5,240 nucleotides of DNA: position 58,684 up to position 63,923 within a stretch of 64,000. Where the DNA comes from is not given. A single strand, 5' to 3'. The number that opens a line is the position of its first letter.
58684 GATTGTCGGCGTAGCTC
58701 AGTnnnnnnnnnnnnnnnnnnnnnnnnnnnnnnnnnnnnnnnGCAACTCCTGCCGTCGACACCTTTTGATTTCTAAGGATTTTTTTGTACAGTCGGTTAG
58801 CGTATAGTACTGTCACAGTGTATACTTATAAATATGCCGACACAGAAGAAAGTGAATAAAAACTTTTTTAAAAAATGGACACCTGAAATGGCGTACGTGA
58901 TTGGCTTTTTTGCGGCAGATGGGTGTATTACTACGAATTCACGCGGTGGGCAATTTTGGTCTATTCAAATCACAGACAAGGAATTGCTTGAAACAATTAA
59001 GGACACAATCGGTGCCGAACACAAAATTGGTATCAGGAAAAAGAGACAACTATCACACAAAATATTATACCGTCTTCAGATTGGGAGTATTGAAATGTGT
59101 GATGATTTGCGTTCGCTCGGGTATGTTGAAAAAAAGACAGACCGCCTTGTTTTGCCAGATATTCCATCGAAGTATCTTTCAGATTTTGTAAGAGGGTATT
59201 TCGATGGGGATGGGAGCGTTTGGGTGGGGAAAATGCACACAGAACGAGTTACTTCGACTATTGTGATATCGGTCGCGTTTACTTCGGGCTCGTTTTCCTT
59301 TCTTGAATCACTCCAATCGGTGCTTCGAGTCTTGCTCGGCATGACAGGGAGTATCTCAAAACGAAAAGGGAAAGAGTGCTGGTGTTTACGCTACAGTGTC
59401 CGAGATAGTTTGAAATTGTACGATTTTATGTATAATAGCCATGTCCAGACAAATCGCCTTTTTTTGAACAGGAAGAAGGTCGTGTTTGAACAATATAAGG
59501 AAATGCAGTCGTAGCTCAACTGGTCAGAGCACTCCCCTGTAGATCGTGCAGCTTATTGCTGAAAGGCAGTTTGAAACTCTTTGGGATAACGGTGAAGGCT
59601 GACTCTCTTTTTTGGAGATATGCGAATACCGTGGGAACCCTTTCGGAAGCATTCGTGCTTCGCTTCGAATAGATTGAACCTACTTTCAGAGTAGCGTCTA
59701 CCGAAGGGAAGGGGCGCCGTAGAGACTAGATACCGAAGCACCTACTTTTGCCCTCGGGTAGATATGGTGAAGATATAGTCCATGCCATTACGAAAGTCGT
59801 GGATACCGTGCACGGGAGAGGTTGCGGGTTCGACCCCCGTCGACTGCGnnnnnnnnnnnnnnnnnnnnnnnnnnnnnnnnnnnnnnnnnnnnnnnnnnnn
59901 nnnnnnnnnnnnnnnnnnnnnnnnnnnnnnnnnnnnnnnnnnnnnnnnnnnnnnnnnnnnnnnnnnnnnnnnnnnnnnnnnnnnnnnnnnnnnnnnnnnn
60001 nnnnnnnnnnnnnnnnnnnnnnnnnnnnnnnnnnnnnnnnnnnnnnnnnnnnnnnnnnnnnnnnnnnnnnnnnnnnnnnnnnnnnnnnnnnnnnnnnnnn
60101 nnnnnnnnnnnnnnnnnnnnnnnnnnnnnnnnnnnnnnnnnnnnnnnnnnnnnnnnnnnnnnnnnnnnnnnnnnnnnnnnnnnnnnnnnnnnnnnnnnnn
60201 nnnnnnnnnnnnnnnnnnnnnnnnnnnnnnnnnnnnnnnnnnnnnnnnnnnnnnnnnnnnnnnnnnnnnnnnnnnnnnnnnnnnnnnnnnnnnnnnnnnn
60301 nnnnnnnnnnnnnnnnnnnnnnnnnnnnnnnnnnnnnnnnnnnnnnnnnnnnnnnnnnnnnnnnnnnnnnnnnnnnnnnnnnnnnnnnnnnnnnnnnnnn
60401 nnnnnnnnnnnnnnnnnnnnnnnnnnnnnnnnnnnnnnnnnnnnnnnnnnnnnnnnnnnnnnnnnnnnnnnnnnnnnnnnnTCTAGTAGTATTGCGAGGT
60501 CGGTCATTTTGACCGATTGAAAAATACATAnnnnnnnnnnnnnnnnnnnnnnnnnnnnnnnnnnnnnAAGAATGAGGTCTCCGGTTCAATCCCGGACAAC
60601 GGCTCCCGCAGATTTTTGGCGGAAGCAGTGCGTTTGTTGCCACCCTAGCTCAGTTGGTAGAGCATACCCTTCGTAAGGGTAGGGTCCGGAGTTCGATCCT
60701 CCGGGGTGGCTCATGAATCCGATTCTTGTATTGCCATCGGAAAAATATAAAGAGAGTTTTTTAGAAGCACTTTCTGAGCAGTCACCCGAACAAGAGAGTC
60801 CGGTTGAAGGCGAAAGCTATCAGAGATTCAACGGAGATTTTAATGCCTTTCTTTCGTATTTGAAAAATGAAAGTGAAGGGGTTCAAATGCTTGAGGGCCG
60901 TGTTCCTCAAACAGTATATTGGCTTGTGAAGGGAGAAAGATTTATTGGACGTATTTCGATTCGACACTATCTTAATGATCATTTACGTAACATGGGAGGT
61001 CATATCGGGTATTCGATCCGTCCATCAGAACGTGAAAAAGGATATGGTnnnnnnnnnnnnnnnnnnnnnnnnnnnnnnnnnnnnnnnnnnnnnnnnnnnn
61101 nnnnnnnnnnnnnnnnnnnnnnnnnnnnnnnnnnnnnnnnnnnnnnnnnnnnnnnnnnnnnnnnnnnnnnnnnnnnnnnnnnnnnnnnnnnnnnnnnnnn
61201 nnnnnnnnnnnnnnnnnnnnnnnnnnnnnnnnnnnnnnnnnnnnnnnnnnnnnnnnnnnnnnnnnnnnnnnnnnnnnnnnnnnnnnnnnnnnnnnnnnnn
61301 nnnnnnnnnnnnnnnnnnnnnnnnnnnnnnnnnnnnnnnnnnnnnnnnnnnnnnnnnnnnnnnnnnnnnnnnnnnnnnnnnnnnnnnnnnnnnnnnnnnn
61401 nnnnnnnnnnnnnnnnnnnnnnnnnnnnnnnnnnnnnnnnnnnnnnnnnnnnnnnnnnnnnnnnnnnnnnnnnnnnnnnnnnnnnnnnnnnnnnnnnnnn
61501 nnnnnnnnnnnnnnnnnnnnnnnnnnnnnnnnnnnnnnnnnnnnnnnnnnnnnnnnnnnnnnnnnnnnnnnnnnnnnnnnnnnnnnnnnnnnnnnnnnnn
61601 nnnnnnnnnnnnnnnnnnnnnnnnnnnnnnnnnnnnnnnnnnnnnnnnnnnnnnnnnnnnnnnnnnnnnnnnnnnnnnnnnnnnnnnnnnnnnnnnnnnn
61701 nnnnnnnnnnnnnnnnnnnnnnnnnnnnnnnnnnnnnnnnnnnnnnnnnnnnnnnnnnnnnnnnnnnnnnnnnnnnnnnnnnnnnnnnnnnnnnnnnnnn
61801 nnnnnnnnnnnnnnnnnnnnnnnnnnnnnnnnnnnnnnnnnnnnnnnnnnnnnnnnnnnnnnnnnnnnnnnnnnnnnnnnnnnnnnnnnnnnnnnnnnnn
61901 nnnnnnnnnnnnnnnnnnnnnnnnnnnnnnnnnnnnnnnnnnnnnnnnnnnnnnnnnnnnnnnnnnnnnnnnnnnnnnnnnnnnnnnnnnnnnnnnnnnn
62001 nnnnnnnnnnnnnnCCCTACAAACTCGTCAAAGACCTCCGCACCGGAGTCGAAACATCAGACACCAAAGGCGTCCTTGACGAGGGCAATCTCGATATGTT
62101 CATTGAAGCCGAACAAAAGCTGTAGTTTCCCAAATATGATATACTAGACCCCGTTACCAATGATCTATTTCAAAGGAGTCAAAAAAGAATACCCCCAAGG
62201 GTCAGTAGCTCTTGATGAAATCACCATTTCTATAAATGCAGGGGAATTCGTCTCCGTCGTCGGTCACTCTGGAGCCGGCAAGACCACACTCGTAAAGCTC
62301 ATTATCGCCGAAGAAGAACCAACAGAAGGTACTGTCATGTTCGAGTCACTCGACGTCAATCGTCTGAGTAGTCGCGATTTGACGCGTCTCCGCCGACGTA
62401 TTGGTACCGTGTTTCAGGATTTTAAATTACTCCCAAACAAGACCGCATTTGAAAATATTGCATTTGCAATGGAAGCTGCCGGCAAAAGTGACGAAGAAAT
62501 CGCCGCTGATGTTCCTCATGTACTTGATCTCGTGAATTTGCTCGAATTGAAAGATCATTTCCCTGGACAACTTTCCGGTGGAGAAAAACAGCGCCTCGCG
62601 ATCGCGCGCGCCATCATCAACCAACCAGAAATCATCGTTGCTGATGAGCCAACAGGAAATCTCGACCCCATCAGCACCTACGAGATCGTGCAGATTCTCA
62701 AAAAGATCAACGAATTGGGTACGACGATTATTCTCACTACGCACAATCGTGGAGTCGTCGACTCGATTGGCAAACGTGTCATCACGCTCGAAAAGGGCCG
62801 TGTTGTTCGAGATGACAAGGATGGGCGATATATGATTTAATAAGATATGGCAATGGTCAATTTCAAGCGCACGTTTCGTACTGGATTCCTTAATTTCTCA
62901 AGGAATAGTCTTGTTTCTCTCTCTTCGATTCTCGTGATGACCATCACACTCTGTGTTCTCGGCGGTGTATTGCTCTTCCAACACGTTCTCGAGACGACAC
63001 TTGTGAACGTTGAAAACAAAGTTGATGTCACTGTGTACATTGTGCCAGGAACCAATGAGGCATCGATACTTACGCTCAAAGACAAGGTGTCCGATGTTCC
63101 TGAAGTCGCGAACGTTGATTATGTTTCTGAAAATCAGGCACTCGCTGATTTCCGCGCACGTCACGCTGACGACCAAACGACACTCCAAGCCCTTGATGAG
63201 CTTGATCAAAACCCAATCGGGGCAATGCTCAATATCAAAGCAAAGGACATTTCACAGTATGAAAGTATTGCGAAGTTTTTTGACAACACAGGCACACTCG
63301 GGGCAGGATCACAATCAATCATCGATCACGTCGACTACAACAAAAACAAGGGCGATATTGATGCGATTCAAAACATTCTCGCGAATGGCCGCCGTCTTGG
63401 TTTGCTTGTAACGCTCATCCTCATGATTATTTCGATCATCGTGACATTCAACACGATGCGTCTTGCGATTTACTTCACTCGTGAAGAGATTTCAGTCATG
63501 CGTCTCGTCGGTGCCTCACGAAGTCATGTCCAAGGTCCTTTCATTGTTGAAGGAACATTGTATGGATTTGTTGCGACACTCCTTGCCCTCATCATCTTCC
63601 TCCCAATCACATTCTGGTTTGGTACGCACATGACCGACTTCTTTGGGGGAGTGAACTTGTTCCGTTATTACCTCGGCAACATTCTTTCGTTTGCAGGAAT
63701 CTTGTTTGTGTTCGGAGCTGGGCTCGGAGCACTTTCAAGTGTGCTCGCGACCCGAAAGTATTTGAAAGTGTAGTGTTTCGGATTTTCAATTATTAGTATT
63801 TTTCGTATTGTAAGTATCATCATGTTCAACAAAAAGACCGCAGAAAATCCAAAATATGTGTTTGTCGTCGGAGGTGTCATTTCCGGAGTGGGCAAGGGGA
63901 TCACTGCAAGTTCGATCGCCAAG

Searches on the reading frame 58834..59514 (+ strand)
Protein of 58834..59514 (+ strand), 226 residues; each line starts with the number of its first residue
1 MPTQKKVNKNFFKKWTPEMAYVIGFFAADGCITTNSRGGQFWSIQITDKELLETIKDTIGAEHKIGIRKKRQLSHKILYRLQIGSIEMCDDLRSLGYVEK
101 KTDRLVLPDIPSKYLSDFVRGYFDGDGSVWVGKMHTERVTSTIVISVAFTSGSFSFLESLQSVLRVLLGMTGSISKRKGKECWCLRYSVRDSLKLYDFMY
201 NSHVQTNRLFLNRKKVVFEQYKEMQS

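Call 115: search_protein_families(library=pfam, proteins=[window:58834-59514:+], max_evalue=0.001)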
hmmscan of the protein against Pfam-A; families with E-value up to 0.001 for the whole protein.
window:58834-59514:+ (226 aa): 2 families
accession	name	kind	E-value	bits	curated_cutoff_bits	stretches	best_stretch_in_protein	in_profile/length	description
PF14528.11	LAGLIDADG_3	-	6.7e-18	65.2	22.5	2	117-194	5-75/82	LAGLIDADG-like domain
PF00961.24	LAGLIDADG_1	-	6.2e-08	33.9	23.1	1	121-207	3-90/102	LAGLIDADG endonuclease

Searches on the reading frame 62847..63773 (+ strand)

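Call 114: search_protein_families(library=pfam, proteins=[window:62847-63773:+], max_evalue=0.001)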
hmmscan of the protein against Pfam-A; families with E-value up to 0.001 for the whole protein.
window:62847-63773:+ (308 aa): 2 families
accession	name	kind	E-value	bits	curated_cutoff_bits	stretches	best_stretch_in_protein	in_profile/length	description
PF18075.7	FtsX_ECD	-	2.8e-14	53.9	23.5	1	59-146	1-88/96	FtsX extracellular domain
PF02687.27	FtsX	-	5.1e-12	46.3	25.5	1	187-307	2-117/120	FtsX-like permease C-terminal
